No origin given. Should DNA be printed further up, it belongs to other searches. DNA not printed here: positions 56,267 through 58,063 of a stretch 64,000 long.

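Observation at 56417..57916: A 499-aa protein pairing an N-terminal multi-Cys zinc-ribbon with a C-terminal DUF2384-like (Xre/MbcA/ParS antitoxin-type) domain, without an obvious RES or ART toxin partner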

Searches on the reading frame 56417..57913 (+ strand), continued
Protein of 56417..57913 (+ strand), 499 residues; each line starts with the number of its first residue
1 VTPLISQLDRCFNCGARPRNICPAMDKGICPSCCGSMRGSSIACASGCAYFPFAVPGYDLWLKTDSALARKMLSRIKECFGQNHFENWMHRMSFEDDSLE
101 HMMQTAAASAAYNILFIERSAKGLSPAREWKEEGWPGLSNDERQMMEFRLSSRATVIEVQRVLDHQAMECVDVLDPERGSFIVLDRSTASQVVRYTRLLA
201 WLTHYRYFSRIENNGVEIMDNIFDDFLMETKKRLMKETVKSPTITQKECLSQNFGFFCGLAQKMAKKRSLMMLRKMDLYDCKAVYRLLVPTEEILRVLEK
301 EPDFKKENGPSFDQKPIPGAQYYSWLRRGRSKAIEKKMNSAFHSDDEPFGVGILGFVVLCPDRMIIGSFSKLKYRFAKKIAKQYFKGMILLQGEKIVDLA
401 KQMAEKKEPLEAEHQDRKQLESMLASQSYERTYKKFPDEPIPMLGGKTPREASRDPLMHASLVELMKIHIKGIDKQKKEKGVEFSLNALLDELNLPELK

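Call 26: search_protein_representatives(alignment_id=A1)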
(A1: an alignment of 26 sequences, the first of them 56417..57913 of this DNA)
Query: 26 sequences, 507 profile positions. Proteins with E-value up to 0.001 (for the whole library): 2969; up to 1e-10: 847; up to 1e-30: 390. The best 150 are listed.
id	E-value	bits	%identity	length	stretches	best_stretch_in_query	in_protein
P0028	4.3e-223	757.9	-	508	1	6-507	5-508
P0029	1.8e-215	732.8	-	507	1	1-506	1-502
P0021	2.9e-204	695.8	-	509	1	3-507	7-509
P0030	1.4e-184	630.9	-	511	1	7-506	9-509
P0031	1.8e-181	620.6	-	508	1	1-506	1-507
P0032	1.5e-180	617.6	-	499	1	7-507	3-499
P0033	1.1e-177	608.1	-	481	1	22-507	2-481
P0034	1.5e-177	607.7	-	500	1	4-507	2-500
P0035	1.7e-176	604.2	-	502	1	2-506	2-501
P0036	1.5e-166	571.4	-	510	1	1-507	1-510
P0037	8.3e-164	562.3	-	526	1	1-507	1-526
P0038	3.2e-163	560.4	-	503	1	1-506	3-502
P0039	5.6e-163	559.6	-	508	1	14-507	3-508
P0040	3.0e-159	547.3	-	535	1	12-507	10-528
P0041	1.1e-158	545.5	-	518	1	11-507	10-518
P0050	1.1e-146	505.9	-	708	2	13-420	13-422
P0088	8.0e-108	377.6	-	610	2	66-441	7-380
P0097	5.5e-99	348.5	-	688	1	14-506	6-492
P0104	1.6e-95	337.1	-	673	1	16-506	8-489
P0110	5.5e-90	318.8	-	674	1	12-507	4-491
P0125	3.3e-79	283.2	-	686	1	12-506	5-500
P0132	1.9e-75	270.8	-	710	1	11-506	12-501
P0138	2.7e-72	260.5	-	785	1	13-507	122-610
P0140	2.1e-71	257.5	-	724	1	12-506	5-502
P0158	4.3e-68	246.6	-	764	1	10-507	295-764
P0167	3.7e-66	240.2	-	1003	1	12-506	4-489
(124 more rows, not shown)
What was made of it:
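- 56417..57916 (+): Gene for the 499-aa protein (GTG start, stop included); member of a large uncharacterised family. 2,969 representatives at E<=1e-3 (call 26).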

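Call 27: search_protein_families(library=pfam, proteins=[P0097, P0104, P0125, P0132, P0140, P0167, P0138, P0158, P0050, P0088], max_evalue=0.1)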
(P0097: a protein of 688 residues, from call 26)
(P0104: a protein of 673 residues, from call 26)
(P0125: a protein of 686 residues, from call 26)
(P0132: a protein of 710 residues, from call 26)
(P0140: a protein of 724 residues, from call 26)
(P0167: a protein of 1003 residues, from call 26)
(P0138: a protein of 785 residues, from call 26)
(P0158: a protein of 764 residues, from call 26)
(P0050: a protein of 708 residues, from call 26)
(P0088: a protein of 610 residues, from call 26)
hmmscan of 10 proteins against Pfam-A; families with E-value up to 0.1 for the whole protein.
P0097 (688 aa): 1 family
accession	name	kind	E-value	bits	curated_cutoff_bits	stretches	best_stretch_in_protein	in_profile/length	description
PF17940.6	TetR_C_31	-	0.098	13.3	27.4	0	606-654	18-65/107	Tetracyclin repressor-like, C-terminal domain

P0104 (673 aa): 1 family
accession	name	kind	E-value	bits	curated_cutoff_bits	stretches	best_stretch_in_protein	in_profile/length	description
PF03913.18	Ragweed_pollen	-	0.018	15.4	25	1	22-47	11-34/44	Ragweed group 5 pollen allergen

P0125 (686 aa): 0 families

P0132 (710 aa): 1 family
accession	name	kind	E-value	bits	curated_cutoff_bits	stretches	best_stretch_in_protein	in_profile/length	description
PF07005.16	SBD_N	-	0.036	14.3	25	0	550-610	49-114/230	Sugar-binding N-terminal domain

P0140 (724 aa): 0 families

P0167 (1003 aa): 3 families
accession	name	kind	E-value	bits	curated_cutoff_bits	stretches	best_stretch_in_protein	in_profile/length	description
PF02810.21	SEC-C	-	1.3e-09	38.1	20.4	1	985-1002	1-18/19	SEC-C motif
PF06685.17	DUF1186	-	0.00067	19.7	22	1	763-930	44-214/247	Protein of unknown function (DUF1186)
PF09722.15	Xre_MbcA_ParS_C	-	0.0065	16.9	24.5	1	418-441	5-29/51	Antitoxin Xre/MbcA/ParS C-terminal toxin-binding domain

P0138 (785 aa): 1 family
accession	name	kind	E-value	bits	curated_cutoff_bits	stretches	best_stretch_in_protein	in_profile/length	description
PF13559.11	DUF4129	-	0.049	14.1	24.8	0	544-575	6-37/69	Domain of unknown function (DUF4129)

P0158 (764 aa): 1 family
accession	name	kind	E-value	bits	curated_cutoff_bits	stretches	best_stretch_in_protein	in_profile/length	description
PF09722.15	Xre_MbcA_ParS_C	-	0.017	15.5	24.5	1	700-724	13-37/51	Antitoxin Xre/MbcA/ParS C-terminal toxin-binding domain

P0050 (708 aa): 0 families

P0088 (610 aa): 1 family
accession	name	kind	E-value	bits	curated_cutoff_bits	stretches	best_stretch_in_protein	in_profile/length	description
PF18081.7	FANC_SAP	-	0.098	13.3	23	1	473-501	16-48/51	Fanconi anemia-associated nuclease SAP domain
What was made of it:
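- Closest known: SEC-C-motif / DUF1186 proteins. Same: One distant relative (P0167, 1,003 aa) ends in DUF1186 plus a SEC-C zinc motif (call 27).
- The Pfam hits cover only the first half of the 51-position model (positions 5-37; call 27).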

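Call 30: find_related_loci(query=A1, collection=genome_contigs, flank=8000)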
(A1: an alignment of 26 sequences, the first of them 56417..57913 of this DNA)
Query A1 (499 aa) in genome_contigs; peptide patterns used: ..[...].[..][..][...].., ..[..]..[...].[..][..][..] (x = any residue, [..] = any of these).
76 stretches matched a pattern; 26 encode a relative of the query (tblastn E <= 1e-3); 26 distinct loci.
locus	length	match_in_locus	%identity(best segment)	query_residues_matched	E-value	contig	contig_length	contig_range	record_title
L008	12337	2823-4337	48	8-499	5e-154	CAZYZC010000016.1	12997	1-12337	MAG TPA_asm: uncultured Planctomycetia bacterium isolate SRP178699_co1_490 genome assembly, contig: NODE_6385_length_129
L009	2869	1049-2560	46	10-499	5e-161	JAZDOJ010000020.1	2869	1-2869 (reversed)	MAG: Candidatus Omnitrophota bacterium isolate MEGAHIT-group-0.767 k141_15049156, whole genome shotgun sequence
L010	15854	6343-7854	46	10-499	5e-152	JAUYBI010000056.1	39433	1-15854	MAG: Candidatus Omnitrophota bacterium isolate C19_metabat.bin.11_sub C19_k141_27889, whole genome shotgun sequence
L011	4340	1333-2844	46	10-499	8e-156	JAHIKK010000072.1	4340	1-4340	MAG: Candidatus Omnitrophota bacterium isolate KR13_N1.mb.50 KR13_N1.mb.50_k141_143944, whole genome shotgun sequence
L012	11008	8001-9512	46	10-499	6e-152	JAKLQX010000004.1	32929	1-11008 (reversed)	MAG: Candidatus Omnitrophota bacterium isolate bin S2.101 k141_17534, whole genome shotgun sequence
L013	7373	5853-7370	45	8-499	3e-147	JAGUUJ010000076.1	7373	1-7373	MAG: Candidatus Omnitrophota bacterium isolate DeMMO5_9 c_000000020370, whole genome shotgun sequence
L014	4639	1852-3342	43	9-499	4e-145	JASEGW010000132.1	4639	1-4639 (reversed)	MAG: bacterium isolate Yes70-06 NODE_132_length_4639_cov_12.469459, whole genome shotgun sequence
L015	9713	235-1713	42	9-495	1e-140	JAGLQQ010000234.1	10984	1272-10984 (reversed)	MAG: Candidatus Omnitrophota bacterium isolate RS_8_62 ROV157_8.bin.62.fa_234, whole genome shotgun sequence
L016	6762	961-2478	44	8-499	6e-139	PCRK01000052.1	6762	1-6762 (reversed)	MAG: Candidatus Omnitrophica bacterium CG23_combo_of_CG06-09_8_20_14_all_41_10 CG23_scaffold_10313_c, whole genome shotg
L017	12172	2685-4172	44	9-499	1e-138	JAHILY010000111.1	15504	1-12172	MAG: Candidatus Omnitrophota bacterium isolate KR13_N2.mb.45 KR13_N2.mb.45_k141_407300, whole genome shotgun sequence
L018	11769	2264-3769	42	1-498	6e-138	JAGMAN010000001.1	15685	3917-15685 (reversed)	MAG: bacterium isolate RS_15_20 ZL390.bin.20.fa_1, whole genome shotgun sequence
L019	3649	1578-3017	44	9-499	3e-140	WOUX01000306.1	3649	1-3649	MAG: bacterium isolate X2_MetaBAT.32 scaffold_9834, whole genome shotgun sequence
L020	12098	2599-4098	43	4-499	3e-135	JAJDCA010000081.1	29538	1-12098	MAG: Candidatus Omnitrophota bacterium isolate OFTM38 OFTM38_80, whole genome shotgun sequence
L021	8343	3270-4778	42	10-497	8e-134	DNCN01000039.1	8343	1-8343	MAG TPA_asm: bacterium isolate UBA9089 contig_3740, whole genome shotgun sequence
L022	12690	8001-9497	40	4-499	2e-132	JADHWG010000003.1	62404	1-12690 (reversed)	MAG: Candidatus Omnitrophota bacterium isolate BS750m-G21 BS-750m-C271, whole genome shotgun sequence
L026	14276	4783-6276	34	11-498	2e-98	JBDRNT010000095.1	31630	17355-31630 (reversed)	MAG: Candidatus Eisenbacteria bacterium isolate MEGAHIT-group-1.912 k141_12797613, whole genome shotgun sequence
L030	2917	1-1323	33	67-498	6e-76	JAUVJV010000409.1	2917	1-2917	MAG: Candidatus Eisenbacteria bacterium isolate CSMAG_463 CSMAG_463_k127_5305302_length_2917_cov_31.0158, whole genome s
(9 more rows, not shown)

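Call 34: search_protein_families(library=pfam, alignment_id=A2, max_evalue=0.001)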
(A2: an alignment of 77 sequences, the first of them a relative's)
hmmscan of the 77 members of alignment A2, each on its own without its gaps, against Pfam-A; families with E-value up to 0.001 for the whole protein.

A. member 1, L008:509-1261:- (251 aa): 1 family
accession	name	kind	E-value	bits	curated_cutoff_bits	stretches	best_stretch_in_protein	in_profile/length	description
PF17762.8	HTH_ParB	-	0.00013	22.5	22.6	1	153-206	4-56/102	ParB HTH domain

B. families by the number of members that match (of 77 scanned): 86 families (the first 25 are shown)
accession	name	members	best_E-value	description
PF13749.12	HATPase_c_4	3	6.8e-20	Putative ATP-dependent DNA helicase recG C-terminal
PF13310.11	Virulence_RhuM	2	4.5e-113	Virulence protein RhuM family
PF13365.12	Trypsin_2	2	4.2e-25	Trypsin-like peptidase domain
PF13271.11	DUF4062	2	8e-20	Domain of unknown function (DUF4062)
PF13181.12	TPR_8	2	2.3e-11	Tetratricopeptide repeat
PF13428.12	TPR_14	2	4.8e-10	Tetratricopeptide repeat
PF07719.23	TPR_2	2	3.8e-08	Tetratricopeptide repeat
PF14559.12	TPR_19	2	8.6e-08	Tetratricopeptide repeat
PF13424.12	TPR_12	2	5e-06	Tetratricopeptide repeat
PF00515.34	TPR_1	2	5.1e-06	Tetratricopeptide repeat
PF13431.12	TPR_17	2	0.00017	Tetratricopeptide repeat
PF13432.12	TPR_16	2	0.00026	Tetratricopeptide repeat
PF00365.25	PFK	1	6.5e-104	Phosphofructokinase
PF02677.20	QueH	1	6.2e-64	Epoxyqueuosine reductase QueH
PF01487.21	DHquinase_I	1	1.6e-46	Type I 3-dehydroquinase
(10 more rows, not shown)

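Call 46: list_cluster_members(proteins=[P0001, P0016, P0167, P0097, P0132, P0158, P0138, P0028, P0140, P0110])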
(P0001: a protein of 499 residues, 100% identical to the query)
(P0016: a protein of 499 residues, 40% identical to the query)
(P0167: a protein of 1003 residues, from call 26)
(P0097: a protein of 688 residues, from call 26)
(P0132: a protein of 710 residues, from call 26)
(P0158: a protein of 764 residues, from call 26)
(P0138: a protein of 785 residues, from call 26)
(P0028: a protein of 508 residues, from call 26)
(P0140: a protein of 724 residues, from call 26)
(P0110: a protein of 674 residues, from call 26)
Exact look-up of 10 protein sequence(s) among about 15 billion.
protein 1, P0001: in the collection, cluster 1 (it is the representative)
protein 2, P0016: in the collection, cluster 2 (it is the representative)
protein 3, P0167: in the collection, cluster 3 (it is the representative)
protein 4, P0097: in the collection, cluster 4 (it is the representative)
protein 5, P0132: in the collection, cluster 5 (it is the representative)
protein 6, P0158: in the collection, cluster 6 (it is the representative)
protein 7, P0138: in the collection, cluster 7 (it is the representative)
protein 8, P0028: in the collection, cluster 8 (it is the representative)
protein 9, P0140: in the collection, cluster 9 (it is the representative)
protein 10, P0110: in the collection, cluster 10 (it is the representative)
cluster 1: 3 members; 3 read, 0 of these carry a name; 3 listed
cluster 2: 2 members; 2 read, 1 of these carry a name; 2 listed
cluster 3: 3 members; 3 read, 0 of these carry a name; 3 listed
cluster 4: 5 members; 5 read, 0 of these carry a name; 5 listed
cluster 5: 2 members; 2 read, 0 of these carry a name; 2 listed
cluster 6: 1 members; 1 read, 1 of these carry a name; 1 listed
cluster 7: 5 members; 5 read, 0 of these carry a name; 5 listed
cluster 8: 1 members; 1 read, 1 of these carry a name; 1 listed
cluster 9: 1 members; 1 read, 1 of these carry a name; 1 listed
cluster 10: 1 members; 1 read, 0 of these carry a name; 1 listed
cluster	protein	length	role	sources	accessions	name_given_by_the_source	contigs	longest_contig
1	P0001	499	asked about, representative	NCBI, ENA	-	-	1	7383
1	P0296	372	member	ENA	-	-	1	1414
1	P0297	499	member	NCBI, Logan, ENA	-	-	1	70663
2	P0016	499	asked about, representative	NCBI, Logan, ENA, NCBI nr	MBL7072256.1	MAG: hypothetical protein ISS33_00595 [Candidatus Omnitrophica bacterium] | hypothetical protein [Candidatus Omnitrophota bacterium]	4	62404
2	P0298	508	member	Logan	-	-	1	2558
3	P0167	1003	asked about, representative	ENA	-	-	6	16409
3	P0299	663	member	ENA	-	-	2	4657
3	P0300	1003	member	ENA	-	-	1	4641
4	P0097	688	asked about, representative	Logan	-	-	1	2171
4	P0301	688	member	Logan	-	-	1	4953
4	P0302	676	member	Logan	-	-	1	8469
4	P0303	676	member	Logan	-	-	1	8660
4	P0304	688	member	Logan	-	-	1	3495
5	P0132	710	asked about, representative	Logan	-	-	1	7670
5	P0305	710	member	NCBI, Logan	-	-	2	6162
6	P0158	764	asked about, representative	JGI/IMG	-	hypothetical protein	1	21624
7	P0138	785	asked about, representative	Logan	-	-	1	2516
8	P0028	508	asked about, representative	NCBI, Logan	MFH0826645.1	MAG: hypothetical protein V1923_01970 [Candidatus Omnitrophota bacterium]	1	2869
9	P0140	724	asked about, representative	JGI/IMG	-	hypothetical protein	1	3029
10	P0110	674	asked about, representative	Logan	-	-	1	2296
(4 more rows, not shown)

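Call 47: fold_search(model_id=the predicted structure, library=viral)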
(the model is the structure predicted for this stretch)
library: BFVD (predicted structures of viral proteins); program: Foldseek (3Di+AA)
matches with E <= 10: 496; with E <= 0.001: 0
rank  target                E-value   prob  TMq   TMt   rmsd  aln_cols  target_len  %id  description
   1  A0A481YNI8            4.9e-03  0.72  0.14  0.17  25.2       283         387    8  Transcription factor TFIID [Pithovirus LCDPAC01]
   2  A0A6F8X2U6            1.6e-02  0.57  0.13  0.07  18.8       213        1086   10  Early transcription factor large subunit-like protein [Lymphocystis disease virus 2]
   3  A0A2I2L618            2.3e-02  0.44  0.13  0.06  19.9       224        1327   13  VETF-like early transcription factor large subunit [Orpheovirus IHUMI-LCC2]
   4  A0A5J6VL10            2.5e-02  0.38  0.12  0.21  15.2       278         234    9  S1 motif domain-containing protein [Megaviridae environmental sample]
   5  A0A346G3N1            3.1e-02  0.92  0.15  0.23   7.2       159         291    8  (no name in the UniProt tables at hand)
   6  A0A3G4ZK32            4.6e-02  0.99  0.14  0.31   5.8       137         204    8  Uncharacterized protein [Terrestrivirus sp.]
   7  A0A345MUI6            4.6e-02  0.47  0.11  0.23  16.8       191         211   12  (no name in the UniProt tables at hand)
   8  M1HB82                5.1e-02  0.80  0.14  0.22  11.3       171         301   13  (no name in the UniProt tables at hand)
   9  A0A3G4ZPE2            5.1e-02  0.60  0.15  0.25  14.8       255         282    9  Uncharacterized protein [Terrestrivirus sp.]
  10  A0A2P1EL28            5.4e-02  0.99  0.15  0.49   5.0       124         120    8  Uncharacterized protein [Moumouvirus australiensis]
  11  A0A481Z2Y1            8.9e-02  0.20  0.14  0.13  19.9       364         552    8  Uncharacterized protein [Pithovirus LCPAC102]
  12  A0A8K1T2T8            9.4e-02  0.96  0.14  0.54   5.1       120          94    8  Uncharacterized protein [Megavirus baoshan]
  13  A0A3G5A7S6            9.4e-02  0.14  0.09  0.19  21.7       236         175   12  Uncharacterized protein [Hyperionvirus sp.]
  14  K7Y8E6                1.0e-01  0.90  0.13  0.44   5.7       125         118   10  Uncharacterized protein [Megavirus courdo11]
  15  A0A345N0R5            1.0e-01  0.21  0.12  0.22  18.7       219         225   10  (no name in the UniProt tables at hand)
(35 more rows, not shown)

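Call 56: search_protein_families(library=pfam, alignment_id=A6, max_evalue=1)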
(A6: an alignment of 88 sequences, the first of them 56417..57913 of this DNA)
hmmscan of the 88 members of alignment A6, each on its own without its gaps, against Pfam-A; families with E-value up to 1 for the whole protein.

A. member 1, window:56417-57913:+ (499 aa): 1 family
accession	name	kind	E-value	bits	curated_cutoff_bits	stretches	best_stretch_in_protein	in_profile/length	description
PF10284.14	Luciferase_3H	-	0.2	12.3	25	1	78-105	22-49/66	Luciferase helical bundle domain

B. families by the number of members that match (of 88 scanned): 53 families (the first 25 are shown)
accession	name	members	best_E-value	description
PF09722.15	Xre_MbcA_ParS_C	8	0.0068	Antitoxin Xre/MbcA/ParS C-terminal toxin-binding domain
PF12103.14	Lipl32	2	0.078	Surface lipoprotein of Spirochaetales order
PF17940.6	TetR_C_31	2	0.098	Tetracyclin repressor-like, C-terminal domain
PF00804.31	Syntaxin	1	0.0012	Syntaxin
PF00615.24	RGS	1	0.0053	Regulator of G protein signaling domain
PF02758.22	PYRIN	1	0.011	PAAD/DAPIN/Pyrin domain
PF03913.18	Ragweed_pollen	1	0.018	Ragweed group 5 pollen allergen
PF12728.13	HTH_17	1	0.02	Helix-turn-helix domain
PF22884.1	Tea_C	1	0.022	Telomere ends associated C-terminal domain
PF13318.11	AtzG-like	1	0.028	1-carboxybiuret hydrolase subunit AtzG-like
PF07005.16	SBD_N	1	0.036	Sugar-binding N-terminal domain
PF20818.2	TelK_stirrup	1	0.037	Protelomerase, stirrup domain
PF04254.18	DUF432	1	0.04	Protein of unknown function (DUF432)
PF14449.11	PT-TG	1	0.041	Pre-toxin TG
PF17025.10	DUF5099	1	0.044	Domain of unknown function (DUF5099)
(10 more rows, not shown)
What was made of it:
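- On PF09722 / DUF2384: A single HTH_17 hit at E 0.02 in 1 of 88 relatives is noise (call 56).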
